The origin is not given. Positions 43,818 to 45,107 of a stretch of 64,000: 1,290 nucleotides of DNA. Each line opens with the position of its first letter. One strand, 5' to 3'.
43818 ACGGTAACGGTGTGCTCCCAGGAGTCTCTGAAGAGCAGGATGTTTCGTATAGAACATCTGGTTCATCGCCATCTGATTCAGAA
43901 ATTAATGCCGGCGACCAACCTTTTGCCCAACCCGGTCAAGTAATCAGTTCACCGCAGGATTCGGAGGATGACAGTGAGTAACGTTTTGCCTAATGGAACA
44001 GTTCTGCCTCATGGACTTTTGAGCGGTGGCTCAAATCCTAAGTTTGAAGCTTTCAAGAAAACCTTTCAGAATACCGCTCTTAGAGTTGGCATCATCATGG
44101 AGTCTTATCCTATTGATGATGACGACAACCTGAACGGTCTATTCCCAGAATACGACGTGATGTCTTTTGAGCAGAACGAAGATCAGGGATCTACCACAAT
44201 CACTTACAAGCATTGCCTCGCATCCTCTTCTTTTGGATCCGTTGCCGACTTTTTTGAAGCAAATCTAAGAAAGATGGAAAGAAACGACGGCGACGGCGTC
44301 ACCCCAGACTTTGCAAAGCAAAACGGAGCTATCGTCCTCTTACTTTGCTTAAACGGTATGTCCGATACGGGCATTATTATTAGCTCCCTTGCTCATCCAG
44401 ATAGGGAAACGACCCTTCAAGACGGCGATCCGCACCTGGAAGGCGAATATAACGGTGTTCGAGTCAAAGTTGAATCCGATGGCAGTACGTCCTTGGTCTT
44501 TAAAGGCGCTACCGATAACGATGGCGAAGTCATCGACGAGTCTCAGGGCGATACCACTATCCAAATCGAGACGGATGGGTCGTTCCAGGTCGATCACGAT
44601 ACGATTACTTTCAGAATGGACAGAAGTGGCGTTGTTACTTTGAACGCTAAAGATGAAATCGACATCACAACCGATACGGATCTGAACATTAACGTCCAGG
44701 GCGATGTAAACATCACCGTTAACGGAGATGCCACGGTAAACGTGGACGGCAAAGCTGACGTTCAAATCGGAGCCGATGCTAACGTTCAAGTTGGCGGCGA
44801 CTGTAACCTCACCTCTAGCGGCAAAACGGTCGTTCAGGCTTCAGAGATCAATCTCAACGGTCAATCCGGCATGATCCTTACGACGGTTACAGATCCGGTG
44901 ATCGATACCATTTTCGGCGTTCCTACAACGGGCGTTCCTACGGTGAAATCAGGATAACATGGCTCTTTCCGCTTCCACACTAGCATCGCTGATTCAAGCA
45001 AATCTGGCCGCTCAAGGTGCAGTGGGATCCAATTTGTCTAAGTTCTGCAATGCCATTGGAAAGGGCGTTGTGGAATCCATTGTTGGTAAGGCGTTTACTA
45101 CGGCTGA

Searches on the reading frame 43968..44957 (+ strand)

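Call 9: search_protein_families(library=phrogs, proteins=[window:43968-44957:+], max_evalue=0.00001)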
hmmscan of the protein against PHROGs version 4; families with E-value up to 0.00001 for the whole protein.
window:43968-44957:+ (329 aa): 2 families
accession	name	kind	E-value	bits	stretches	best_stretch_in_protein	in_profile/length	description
phrog_9992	-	tail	2.3e-09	38.2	1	168-304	73-205/228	baseplate assembly protein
phrog_430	-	tail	5.2e-07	29.4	1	193-290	398-492/868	baseplate hub subunit and tail lysozyme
